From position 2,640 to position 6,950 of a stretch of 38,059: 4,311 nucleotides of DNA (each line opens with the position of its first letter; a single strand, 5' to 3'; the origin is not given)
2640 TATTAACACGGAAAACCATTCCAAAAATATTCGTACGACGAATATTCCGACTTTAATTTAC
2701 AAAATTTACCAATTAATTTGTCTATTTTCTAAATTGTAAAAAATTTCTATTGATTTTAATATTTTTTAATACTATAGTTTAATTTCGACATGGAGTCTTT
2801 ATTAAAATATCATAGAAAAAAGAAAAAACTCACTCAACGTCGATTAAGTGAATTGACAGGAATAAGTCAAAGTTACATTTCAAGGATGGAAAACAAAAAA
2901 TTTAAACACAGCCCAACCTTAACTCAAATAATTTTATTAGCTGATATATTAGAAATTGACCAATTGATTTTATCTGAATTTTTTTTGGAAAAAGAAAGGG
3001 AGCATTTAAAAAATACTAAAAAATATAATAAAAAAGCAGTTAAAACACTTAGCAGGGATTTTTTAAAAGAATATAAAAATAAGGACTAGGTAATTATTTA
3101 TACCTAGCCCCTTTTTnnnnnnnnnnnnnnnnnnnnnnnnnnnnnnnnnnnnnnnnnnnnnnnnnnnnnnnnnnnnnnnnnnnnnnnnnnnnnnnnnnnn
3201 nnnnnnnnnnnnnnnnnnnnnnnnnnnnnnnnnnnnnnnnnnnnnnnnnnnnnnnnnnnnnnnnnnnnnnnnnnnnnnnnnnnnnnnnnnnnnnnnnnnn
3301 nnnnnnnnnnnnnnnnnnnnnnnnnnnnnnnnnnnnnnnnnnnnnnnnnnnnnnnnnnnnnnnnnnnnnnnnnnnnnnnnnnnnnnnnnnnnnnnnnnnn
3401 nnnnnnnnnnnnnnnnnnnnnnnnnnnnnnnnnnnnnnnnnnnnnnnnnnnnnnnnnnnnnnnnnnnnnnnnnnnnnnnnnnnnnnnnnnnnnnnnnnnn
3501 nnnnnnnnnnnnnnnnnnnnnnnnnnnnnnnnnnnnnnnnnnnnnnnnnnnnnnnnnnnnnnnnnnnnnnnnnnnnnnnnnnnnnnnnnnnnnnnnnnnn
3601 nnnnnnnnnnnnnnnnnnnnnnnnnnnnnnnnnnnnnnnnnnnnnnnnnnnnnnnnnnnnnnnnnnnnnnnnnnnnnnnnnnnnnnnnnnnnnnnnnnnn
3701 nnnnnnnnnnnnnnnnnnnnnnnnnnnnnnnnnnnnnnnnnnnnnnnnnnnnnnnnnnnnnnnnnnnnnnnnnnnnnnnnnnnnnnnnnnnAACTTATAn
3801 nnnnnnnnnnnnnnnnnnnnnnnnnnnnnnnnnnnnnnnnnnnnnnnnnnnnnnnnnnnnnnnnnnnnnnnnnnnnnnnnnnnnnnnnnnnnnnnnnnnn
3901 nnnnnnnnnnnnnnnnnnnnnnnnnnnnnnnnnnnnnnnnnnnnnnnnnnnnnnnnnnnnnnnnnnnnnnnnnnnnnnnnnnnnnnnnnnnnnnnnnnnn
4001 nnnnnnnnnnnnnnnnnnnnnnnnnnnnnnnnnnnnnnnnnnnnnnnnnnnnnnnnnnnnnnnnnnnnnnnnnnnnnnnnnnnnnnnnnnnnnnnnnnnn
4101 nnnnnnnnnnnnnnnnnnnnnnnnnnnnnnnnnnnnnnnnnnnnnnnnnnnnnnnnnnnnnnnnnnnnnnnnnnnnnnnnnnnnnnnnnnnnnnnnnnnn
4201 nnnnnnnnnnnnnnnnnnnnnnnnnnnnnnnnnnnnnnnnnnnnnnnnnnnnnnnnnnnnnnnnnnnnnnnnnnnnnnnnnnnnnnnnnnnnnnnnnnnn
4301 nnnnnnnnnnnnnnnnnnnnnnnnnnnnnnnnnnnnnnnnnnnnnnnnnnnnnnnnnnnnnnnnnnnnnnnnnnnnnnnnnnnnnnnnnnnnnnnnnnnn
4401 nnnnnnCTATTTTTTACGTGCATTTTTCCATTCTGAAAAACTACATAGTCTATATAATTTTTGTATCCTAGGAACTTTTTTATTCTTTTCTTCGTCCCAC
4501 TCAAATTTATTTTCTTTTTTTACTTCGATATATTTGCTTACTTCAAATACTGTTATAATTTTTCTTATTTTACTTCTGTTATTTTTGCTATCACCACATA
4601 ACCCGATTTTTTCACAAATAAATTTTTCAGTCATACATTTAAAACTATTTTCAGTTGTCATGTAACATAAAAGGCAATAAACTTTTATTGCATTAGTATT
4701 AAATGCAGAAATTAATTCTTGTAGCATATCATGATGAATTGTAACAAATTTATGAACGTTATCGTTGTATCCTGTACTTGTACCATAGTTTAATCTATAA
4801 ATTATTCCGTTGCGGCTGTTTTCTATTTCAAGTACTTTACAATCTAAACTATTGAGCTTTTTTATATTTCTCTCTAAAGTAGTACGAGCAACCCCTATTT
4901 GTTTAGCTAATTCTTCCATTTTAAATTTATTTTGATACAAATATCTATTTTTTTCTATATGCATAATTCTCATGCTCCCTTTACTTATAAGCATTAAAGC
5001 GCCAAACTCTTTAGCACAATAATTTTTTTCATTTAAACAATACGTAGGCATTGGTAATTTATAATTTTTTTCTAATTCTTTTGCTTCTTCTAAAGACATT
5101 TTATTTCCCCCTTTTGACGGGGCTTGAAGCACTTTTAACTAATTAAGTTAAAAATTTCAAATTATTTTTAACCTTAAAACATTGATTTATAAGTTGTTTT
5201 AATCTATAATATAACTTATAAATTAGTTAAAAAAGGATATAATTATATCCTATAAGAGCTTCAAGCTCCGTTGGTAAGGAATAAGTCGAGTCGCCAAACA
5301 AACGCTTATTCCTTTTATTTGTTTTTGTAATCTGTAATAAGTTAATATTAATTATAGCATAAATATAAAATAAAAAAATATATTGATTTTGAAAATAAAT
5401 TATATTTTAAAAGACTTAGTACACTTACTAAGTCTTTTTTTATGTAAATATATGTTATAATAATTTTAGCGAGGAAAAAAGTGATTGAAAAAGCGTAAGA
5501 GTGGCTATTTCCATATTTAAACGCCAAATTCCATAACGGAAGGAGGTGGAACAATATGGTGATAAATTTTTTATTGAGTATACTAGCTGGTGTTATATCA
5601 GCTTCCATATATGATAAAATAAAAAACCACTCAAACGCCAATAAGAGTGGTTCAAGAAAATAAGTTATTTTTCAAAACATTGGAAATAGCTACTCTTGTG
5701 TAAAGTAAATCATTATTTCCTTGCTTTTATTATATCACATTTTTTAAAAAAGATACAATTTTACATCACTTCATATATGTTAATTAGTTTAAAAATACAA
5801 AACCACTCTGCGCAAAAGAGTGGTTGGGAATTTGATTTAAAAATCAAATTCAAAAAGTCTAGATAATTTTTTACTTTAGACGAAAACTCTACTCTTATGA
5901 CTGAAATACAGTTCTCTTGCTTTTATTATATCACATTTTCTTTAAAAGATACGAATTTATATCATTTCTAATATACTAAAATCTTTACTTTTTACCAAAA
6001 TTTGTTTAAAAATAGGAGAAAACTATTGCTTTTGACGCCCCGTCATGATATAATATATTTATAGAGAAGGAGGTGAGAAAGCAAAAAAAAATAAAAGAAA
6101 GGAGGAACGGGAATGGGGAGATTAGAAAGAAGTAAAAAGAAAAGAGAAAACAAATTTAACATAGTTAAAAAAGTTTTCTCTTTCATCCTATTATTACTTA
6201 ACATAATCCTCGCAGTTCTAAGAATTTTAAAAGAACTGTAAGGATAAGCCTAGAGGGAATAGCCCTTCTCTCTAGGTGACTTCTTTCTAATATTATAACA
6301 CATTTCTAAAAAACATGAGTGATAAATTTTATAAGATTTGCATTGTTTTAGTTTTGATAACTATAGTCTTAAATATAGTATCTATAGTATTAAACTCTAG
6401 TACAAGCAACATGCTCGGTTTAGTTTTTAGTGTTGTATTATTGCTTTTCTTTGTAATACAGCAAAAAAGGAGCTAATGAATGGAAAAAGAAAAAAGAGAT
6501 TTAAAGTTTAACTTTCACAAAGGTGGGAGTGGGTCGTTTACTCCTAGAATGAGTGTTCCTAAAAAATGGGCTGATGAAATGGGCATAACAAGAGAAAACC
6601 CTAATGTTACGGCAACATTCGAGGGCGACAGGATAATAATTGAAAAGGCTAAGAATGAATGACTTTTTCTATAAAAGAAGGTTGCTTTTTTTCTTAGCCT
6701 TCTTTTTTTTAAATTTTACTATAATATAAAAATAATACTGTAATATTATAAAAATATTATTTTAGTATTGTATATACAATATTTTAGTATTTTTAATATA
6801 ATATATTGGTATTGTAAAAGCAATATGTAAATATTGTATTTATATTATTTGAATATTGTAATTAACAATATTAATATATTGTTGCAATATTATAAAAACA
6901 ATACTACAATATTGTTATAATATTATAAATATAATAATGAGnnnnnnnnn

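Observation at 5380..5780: Type I toxin-antitoxin locus with a 35-aa membrane toxin missed by ORF calling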

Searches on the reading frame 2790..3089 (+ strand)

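Call 71: search_protein_families(library=pfam, proteins=[window:2790-3089:+], max_evalue=0.001)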
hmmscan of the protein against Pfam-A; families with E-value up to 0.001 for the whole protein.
window:2790-3089:+ (99 aa): 6 families
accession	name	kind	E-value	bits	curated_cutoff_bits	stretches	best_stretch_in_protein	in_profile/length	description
PF01381.28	HTH_3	-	6.4e-13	49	23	1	5-56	1-50/55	Helix-turn-helix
PF13560.12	HTH_31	-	3.2e-07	31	27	1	4-58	5-58/64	Helix-turn-helix domain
PF12844.13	HTH_19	-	1.6e-06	28.4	30.2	1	5-42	4-41/64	Helix-turn-helix domain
PF13413.12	HTH_25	-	4e-06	27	24.6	1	5-45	2-42/62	Helix-turn-helix domain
PF13443.12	HTH_26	-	1e-05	26.1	22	1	9-56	6-52/63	Cro/C1-type HTH DNA-binding domain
PF04814.19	HNF-1_N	-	0.00032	21.6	29.7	1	8-36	129-157/175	Hepatocyte nuclear factor 1 (HNF-1), N terminus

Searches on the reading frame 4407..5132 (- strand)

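Call 71: search_protein_families(library=pfam, proteins=[window:4407-5132:-], max_evalue=0.001)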
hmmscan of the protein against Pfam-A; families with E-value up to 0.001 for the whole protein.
window:4407-5132:- (241 aa): 2 families
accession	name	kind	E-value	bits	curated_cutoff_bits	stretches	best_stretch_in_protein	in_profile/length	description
PF05043.19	Mga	-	0.00023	22.1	21.1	0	65-96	26-57/87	Mga helix-turn-helix domain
PF08279.18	HTH_11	-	0.00029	21.1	25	1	65-107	9-50/55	HTH domain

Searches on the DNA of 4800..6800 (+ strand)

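Call 4: search_dna_similar(query=window:5300-6000:+, collection=phages, mode=distant, max_rows=30)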
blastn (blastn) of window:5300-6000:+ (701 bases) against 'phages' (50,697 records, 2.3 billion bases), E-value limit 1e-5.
Records with a match: 47; places in all: 66; records where one place covers at least 80% of the query: 9.
Best place of each record, by identity: 95-99% 5; 90-95% 9; 80-90% 8; 60-80% 25.
By first word of the organism name: Clostridium 31; Clostridioides 15; Peptoclostridium 1.
By host as written in the record: Clostridium difficile 19; - 8; Clostridioides difficile 6; Clostridium difficile strain CD105HE1 ribotype 076 2; Clostridioides difficile ST632 1; Escherichia coli 1; Clostridium difficile AIU 1; Clostridioides difficile TW69 1; and 8 more.
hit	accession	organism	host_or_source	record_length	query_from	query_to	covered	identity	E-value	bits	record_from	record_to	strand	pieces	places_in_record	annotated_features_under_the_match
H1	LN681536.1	Clostridium phage phiCD146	Clostridium difficile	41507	60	701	92%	96.1%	0e+0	1040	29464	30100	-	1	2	none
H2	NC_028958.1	Clostridium phage phiCD146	Clostridium difficile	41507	60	701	92%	96.1%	0e+0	1040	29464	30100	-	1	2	none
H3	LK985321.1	Clostridium phage phiCDHM14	-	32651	144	675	71%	93.6%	0e+0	743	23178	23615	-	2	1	phiCDHM14_gp35: conserved hypothetical protein | phiCDHM14_gp34: conserved hypothetical protein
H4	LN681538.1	Clostridium phage phiCD481-1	Clostridium difficile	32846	144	675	71%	93.6%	0e+0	743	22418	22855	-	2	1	conserved protein of unknown function (x2)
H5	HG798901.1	Clostridium phage phiCDHM11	-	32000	144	675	71%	93.6%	0e+0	743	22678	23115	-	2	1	none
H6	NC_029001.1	Clostridium phage phiCDHM11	-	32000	144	675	71%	93.6%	0e+0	743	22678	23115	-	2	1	none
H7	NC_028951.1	Clostridium phage phiCD481-1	Clostridium difficile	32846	144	675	71%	93.6%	0e+0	743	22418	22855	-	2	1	hypothetical protein (x2)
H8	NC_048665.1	Clostridium phage phiCDHM14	-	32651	144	675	71%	93.6%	0e+0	743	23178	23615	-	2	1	phiCDHM14_gp35: hypothetical protein | phiCDHM14_gp34: hypothetical protein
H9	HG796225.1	Clostridium phage phiCDHM13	Clostridium difficile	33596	144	675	71%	93.4%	0e+0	745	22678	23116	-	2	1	none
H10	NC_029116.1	Clostridium phage phiCDHM13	Clostridium difficile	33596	144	675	71%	93.4%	0e+0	745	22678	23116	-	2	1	none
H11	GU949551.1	Clostridium phage phiCD6356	Clostridium difficile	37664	5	669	77%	81.5%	2e-72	556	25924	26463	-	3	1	hypothetical protein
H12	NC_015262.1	Clostridium phage phiCD6356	Clostridium difficile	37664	5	669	77%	81.5%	2e-72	556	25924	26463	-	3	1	hypothetical protein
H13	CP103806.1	Clostridioides phage Hain-Saunders-2022a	Clostridioides difficile ST632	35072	60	701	72%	83.7%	2e-57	571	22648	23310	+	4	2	hypothetical protein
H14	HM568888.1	Clostridium phage phiCD38-2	Clostridium difficile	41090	60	701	92%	64.9%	2e-26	126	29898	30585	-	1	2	putative secreted protein | putative membrane protein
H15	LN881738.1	Clostridium phage slur17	Escherichia coli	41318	60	701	92%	64.9%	2e-26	126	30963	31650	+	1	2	hypothetical protein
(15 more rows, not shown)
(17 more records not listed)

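Call 5: search_dna_similar(query=window:5300-6000:+, collection=plasmids, mode=distant, max_rows=30)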
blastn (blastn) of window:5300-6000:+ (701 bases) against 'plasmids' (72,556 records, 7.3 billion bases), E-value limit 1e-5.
Records with a match: 55; places in all: 68; records where one place covers at least 80% of the query: 5.
Best place of each record, by identity: >=99% 2; 95-99% 14; 90-95% 5; 80-90% 19; 60-80% 15.
By first word of the organism name: Clostridioides 51; Paraclostridium 3; Terrisporobacter 1.
By predicted mobility (MOB-suite, as given by PLSDB): non-mobilizable 55.
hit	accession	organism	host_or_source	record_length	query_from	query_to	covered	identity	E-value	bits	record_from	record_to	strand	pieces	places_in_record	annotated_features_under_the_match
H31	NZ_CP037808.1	Clostridioides difficile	Homo sapiens,feces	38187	1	701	100%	100.0%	0e+0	1265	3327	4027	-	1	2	none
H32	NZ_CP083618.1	Clostridioides difficile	-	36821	1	701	100%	100.0%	0e+0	1265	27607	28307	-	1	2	none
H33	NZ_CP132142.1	Clostridioides difficile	whole organism,biogas fermenter sludge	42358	60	701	80%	92.4%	3e-112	806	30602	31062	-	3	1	hypothetical protein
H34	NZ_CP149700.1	Clostridioides difficile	Dog,single cell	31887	144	677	76%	91.7%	0e+0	754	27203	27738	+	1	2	none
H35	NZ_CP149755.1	Clostridioides difficile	Homo sapiens,single cell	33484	144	675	71%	93.6%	0e+0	747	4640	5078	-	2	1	none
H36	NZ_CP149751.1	Clostridioides difficile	Homo sapiens,single cell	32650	144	675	71%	93.6%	0e+0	743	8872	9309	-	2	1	none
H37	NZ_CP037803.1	Clostridioides difficile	Homo sapiens,feces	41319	60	701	92%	64.9%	7e-26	126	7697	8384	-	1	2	hypothetical protein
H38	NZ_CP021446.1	Clostridioides difficile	cell culture,sewage plant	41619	60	701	92%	64.9%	7e-26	126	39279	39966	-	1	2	hypothetical protein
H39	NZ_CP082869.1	Clostridioides difficile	-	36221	144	701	60%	95.7%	3e-151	676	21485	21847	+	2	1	none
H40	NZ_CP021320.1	Clostridioides difficile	Homo sapiens,cell culture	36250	144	701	60%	95.7%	3e-151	676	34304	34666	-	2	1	none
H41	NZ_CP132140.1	Clostridioides difficile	whole organism,horse faeces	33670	144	701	60%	95.7%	3e-151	676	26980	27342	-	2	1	none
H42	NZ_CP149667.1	Clostridioides difficile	Dog,single cell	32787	144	701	60%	95.7%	3e-151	676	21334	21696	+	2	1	none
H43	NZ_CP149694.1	Clostridioides difficile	Dog,single cell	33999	144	701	60%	95.7%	3e-151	676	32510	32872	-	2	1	none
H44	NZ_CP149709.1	Clostridioides difficile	Dog,single cell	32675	144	701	60%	95.7%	3e-151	676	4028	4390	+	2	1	none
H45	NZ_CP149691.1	Clostridioides difficile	Dog,single cell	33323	144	701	60%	95.7%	3e-151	676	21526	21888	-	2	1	none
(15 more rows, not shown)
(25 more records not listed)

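Call 6: search_rna_families(source=window, start=4800, end=6800, threshold=evalue, max_evalue=10)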
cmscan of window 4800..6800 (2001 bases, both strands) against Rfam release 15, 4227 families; matches with E-value up to 10: 16.
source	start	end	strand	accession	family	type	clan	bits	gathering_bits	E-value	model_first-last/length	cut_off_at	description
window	5609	5690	-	RF02732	JA04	Gene; sRNA;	-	22.7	81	2.5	1-81/81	no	Aggregatibacter sRNA JA04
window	6648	6702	+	RF04343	Plastid-psbA-2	Cis-reg;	CL00153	22.5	55.8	0.31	1-60/60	no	Plastid-psbA-2 3UTR RNA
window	5791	5878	-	RF00616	LhrC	Gene; sRNA;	CL00114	22.3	110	2.1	1-111/111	no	Listeria LhrC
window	5780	5889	-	RF02579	tsr26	Gene; sRNA;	-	21.3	141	3.2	1-122/122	no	S. aureus tsr26 small RNA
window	5514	5662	+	RF02073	STnc260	Gene; sRNA;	-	20.6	100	4.9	1-176/176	no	Salmonella enterica sRNA STnc260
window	6632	6710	+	RF02436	SpF43_sRNA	Gene; sRNA;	-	19.8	70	0.96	1-99/99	no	Streptococcus sRNA SpF43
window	5731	5823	-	RF00171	Tombus_5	Cis-reg;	-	19.2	43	0.78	1-166/166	no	Tombusvirus 5' UTR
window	5071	5118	-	RF02765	Ysr209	Gene; sRNA;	-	18.1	59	5.5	1-46/46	no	Yersinia sRNA 209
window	5460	5549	+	RF02991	GP20-a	Cis-reg;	-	17.7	47.2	6.8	1-97/97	no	GP20-a RNA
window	6141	6184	-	RF04164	MIR1507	Gene; miRNA;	-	17.2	73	1.8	30-76/107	no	MIR1507 microRNA precursor family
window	5532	5614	+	RF00720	mir-317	Gene; miRNA;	-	17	56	1.1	1-93/93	no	mir-317 microRNA precursor family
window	6223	6341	-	RF00431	SNORA55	Gene; snRNA; snoRNA; HACA-box;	-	16.9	45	1.8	1-135/135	no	Small nucleolar RNA SNORA55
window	6131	6192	-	RF01911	MIR2118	Gene; miRNA;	-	16.3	85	5.4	1-170/170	no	MIR2118 microRNA precursor family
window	6137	6198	-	RF02436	SpF43_sRNA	Gene; sRNA;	-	16.3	70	9.8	1-99/99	no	Streptococcus sRNA SpF43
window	6139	6184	+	RF04164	MIR1507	Gene; miRNA;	-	15.6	73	5.8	29-77/107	no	MIR1507 microRNA precursor family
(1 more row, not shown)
